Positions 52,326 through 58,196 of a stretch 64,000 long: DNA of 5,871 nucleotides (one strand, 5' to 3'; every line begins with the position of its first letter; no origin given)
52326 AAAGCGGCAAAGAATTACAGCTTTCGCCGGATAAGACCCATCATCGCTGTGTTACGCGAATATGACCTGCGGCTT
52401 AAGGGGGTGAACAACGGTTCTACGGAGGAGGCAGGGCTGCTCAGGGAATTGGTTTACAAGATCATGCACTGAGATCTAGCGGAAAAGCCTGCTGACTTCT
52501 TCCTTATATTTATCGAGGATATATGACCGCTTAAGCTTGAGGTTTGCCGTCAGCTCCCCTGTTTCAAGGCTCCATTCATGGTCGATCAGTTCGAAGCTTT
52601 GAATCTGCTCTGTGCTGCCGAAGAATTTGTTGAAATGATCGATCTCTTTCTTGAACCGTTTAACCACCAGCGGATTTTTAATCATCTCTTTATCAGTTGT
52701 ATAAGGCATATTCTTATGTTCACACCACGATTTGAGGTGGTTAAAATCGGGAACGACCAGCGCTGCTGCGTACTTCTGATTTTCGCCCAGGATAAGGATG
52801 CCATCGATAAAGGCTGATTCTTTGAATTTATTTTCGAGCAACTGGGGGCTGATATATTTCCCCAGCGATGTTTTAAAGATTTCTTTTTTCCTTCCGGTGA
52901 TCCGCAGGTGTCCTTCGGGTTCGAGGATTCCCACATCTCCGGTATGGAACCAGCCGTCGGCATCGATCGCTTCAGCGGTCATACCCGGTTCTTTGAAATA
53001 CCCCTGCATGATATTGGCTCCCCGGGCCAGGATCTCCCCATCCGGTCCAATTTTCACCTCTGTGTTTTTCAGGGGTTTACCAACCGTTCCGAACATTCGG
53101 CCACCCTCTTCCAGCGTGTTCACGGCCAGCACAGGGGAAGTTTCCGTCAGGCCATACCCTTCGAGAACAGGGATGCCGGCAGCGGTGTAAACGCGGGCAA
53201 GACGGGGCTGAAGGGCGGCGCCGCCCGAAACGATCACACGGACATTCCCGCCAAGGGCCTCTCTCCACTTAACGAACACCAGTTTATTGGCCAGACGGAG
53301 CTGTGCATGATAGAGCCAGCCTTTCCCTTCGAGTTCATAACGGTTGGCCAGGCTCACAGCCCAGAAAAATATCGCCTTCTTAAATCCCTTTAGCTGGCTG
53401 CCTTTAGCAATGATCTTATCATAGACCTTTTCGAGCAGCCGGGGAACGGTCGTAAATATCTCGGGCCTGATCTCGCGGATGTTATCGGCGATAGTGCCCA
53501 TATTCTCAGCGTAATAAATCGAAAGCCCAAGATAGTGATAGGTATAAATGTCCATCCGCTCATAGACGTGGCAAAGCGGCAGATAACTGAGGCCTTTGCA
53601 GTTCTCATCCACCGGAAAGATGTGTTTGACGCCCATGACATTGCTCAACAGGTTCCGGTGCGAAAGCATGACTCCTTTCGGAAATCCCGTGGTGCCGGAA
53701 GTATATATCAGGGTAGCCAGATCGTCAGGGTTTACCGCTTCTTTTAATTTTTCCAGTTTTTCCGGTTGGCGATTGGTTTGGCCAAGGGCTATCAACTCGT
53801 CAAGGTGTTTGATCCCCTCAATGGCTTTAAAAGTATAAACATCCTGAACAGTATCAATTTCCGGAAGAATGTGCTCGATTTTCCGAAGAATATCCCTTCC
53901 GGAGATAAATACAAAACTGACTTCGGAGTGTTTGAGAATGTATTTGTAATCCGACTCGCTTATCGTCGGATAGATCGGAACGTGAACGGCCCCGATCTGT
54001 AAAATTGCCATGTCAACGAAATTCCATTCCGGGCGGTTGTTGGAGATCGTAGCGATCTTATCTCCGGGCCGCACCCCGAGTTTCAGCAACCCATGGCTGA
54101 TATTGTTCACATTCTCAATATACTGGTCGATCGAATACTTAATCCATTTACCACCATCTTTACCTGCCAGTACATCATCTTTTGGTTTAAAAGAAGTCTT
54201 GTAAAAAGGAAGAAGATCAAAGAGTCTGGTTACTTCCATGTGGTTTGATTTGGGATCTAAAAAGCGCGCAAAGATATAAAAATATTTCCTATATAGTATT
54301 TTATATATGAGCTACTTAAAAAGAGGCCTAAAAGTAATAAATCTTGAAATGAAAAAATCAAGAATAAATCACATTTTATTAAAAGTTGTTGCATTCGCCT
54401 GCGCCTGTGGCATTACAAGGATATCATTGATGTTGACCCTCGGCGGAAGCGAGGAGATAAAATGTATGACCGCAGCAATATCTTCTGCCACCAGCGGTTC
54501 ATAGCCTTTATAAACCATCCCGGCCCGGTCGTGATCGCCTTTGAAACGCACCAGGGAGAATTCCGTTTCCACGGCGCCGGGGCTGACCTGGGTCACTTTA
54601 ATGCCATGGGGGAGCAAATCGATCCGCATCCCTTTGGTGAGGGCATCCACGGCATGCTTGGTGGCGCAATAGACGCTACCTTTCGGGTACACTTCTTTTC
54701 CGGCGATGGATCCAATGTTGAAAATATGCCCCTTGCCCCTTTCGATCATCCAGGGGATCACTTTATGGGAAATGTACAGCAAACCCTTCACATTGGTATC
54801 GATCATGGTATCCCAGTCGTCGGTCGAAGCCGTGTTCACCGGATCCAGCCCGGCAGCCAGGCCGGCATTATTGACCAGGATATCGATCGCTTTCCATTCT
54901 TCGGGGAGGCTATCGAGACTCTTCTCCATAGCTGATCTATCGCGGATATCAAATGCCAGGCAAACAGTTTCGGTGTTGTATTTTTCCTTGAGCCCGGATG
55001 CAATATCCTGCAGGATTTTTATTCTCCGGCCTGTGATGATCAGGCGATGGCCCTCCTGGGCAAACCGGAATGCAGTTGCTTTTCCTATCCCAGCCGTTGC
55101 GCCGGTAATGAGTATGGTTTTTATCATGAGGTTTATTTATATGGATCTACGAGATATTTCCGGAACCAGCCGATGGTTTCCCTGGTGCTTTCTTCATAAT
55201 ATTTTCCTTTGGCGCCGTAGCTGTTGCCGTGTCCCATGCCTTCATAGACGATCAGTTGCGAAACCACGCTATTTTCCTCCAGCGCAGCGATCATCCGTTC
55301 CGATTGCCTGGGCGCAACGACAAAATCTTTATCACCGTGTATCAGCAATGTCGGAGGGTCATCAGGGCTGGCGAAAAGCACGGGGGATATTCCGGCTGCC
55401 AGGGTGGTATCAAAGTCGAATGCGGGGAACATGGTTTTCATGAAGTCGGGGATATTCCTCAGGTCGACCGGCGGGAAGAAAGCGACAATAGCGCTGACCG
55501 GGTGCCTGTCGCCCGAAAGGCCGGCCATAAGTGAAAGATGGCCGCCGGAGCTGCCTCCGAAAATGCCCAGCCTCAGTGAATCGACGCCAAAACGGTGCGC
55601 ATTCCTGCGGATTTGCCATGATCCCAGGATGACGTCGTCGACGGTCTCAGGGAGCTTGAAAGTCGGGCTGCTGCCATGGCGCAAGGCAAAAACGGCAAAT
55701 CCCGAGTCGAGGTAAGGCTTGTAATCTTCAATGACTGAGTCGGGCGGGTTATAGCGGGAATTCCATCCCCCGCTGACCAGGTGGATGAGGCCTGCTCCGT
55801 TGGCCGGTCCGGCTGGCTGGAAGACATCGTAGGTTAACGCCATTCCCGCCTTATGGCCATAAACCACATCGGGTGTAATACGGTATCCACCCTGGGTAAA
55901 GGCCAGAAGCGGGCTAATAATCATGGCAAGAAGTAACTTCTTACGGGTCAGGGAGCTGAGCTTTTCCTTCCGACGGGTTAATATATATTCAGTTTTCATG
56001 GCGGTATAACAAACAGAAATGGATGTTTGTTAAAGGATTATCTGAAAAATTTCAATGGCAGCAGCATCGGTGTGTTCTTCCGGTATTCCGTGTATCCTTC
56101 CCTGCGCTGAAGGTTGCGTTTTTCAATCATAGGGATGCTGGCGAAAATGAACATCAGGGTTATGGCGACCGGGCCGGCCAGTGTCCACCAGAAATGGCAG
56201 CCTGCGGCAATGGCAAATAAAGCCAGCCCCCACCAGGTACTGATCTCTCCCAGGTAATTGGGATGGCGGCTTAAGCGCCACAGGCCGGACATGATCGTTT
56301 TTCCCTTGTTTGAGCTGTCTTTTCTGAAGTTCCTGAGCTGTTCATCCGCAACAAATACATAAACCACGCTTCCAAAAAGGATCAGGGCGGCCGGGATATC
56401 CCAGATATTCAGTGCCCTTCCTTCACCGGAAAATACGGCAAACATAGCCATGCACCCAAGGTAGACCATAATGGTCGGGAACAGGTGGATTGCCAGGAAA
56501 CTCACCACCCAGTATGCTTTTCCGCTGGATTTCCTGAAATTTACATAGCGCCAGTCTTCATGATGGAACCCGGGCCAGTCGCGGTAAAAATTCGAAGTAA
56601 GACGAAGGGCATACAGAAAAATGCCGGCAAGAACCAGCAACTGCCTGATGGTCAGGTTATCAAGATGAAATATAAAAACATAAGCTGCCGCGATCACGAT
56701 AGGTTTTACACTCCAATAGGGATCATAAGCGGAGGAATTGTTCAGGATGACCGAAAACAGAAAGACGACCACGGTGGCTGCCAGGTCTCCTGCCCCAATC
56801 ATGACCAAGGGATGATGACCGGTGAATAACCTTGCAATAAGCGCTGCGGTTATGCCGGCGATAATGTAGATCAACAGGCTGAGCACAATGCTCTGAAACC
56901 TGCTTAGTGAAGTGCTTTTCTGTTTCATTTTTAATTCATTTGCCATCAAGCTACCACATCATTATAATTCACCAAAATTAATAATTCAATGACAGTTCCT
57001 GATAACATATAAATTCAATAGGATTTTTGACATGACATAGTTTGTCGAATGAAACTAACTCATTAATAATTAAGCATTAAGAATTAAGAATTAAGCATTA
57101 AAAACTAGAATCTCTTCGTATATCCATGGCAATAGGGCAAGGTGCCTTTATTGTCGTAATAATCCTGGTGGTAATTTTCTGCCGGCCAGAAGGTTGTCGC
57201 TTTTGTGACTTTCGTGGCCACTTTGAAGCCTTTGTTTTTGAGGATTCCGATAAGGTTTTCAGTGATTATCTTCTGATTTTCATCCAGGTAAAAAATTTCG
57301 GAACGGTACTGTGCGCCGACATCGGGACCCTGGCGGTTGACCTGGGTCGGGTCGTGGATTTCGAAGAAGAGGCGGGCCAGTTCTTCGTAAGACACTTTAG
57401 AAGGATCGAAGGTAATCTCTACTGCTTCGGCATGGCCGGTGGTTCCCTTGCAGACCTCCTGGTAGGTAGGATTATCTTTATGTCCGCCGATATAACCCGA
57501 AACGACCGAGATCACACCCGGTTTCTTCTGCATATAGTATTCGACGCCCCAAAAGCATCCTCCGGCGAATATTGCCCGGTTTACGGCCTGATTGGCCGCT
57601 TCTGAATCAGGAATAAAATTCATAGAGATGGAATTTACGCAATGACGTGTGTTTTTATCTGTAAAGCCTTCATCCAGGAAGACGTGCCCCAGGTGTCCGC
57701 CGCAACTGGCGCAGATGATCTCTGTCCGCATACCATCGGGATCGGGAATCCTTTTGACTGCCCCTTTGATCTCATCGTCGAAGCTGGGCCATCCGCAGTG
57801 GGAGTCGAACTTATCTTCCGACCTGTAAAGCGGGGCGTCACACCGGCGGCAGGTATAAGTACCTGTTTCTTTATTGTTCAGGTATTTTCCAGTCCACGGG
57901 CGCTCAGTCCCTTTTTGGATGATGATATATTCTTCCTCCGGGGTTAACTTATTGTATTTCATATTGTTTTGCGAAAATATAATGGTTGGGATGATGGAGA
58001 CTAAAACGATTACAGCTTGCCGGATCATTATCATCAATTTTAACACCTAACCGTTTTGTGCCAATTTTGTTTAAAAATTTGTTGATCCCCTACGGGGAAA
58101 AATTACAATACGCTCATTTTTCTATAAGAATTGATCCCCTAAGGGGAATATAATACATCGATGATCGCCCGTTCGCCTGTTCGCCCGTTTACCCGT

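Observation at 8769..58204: About a dozen unrelated 7- or 8-nt tandem arrays, almost all pressed against stop codons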

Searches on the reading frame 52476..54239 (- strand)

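Call 16: search_protein_families(library=pfam, proteins=[window:52476-54239:-])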
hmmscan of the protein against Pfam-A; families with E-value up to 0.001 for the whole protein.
window:52476-54239:- (587 aa): 2 families
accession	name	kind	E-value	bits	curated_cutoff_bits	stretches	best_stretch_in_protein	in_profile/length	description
PF00501.34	AMP-binding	-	2.5e-77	260.7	29.9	1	26-415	16-384/384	AMP-binding enzyme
PF23562.2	AMP-binding_C_3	-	5e-05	24.1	20.8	1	457-586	6-120/124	AMP-binding enzyme C-terminal domain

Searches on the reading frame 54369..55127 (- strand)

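Call 16: search_protein_families(library=pfam, proteins=[window:54369-55127:-])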
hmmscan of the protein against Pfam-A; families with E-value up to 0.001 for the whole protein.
window:54369-55127:- (252 aa): 5 families
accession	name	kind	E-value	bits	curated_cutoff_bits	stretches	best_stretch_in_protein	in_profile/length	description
PF00106.31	adh_short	-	2.8e-54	184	26.6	1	3-190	1-186/195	short chain dehydrogenase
PF13561.12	adh_short_C2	-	1.4e-39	136.6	27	1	9-196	1-185/236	Enoyl-(Acyl carrier protein) reductase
PF08659.16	KR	-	6.2e-14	52.7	22.6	1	4-168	2-164/180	KR domain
PF23441.1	SDR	-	1.1e-05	25.4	27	1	4-191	9-199/258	SDR-like rossmann domain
PF01370.27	Epimerase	-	8.2e-05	22.6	20.9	1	5-150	1-122/240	NAD dependent epimerase/dehydratase family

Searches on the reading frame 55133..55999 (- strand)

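Call 16: search_protein_families(library=pfam, proteins=[window:55133-55999:-])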
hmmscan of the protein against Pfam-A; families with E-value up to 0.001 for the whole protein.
window:55133-55999:- (288 aa): 5 families
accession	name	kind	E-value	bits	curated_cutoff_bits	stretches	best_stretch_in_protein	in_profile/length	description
PF20434.5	BD-FAE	-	5.5e-25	88.6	26.8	1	58-239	2-214/215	BD-FAE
PF00326.27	Peptidase_S9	-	5e-15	56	22.6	1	135-283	57-210/213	Prolyl oligopeptidase family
PF07859.19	Abhydrolase_3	-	5.2e-10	39.9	25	1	102-258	31-207/210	alpha/beta hydrolase fold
PF12146.15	Hydrolase_4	-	1.8e-06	27.9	27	1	216-257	193-232/239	Serine aminopeptidase, S33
PF01738.24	DLH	-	1.7e-05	25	21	1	132-278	87-212/217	Dienelactone hydrolase family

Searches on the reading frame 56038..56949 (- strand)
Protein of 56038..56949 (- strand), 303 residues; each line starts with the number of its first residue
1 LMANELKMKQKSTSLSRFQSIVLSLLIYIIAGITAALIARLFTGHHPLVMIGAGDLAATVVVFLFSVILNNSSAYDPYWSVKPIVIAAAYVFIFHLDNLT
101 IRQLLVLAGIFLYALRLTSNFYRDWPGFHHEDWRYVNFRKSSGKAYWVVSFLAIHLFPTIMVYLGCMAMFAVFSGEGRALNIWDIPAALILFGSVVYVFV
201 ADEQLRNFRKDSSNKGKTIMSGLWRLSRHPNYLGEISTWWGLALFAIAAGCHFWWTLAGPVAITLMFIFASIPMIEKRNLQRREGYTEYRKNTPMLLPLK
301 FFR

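Call 16: search_protein_families(library=pfam, proteins=[window:56038-56949:-])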
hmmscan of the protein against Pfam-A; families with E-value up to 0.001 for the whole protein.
window:56038-56949:- (303 aa): 4 families
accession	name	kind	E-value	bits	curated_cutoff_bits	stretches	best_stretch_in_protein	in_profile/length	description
PF06966.17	DUF1295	-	4.2e-52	177.4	20.4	1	63-293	2-235/235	Protein of unknown function (DUF1295)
PF02544.21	Steroid_dh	-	2.4e-06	28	22.6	1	193-254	51-113/150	3-oxo-5-alpha-steroid 4-dehydrogenase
PF04191.18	PEMT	-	4.7e-05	24.2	25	1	208-280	30-98/105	Phospholipid methyltransferase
PF04140.19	ICMT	-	0.00078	20.3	24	0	212-269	29-82/95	Isoprenylcysteine carboxyl methyltransferase (ICMT) family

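Call 36: find_encoding_contigs(protein=window:56038-56949:-, flank=4000, max_places=10)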
Protein window:56038-56949:- (303 aa): no gene with exactly this product is on record in the collection.

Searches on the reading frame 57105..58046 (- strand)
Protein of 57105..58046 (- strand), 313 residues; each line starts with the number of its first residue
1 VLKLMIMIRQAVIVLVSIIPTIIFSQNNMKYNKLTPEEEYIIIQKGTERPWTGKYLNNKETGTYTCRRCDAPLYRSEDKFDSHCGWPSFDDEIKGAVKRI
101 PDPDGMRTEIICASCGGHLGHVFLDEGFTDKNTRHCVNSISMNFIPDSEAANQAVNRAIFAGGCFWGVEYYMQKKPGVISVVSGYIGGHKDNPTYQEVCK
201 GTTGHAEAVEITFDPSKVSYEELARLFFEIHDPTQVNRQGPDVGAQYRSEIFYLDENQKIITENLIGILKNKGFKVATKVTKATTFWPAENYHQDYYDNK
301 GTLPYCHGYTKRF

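Call 16: search_protein_families(library=pfam, proteins=[window:57105-58046:-])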
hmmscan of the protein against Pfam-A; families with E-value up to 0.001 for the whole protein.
window:57105-58046:- (313 aa): 2 families
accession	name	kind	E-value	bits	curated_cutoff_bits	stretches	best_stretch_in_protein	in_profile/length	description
PF01625.27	PMSR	-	9.5e-63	211.5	23.7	1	158-307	2-153/153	Peptide methionine sulfoxide reductase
PF01641.26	SelR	-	1.1e-43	148.3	24.9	1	34-146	1-116/116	SelR domain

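Call 34: find_encoding_contigs(protein=window:57105-58046:-, flank=3000, max_places=10)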
Protein window:57105-58046:- (313 aa): no gene with exactly this product is on record in the collection.
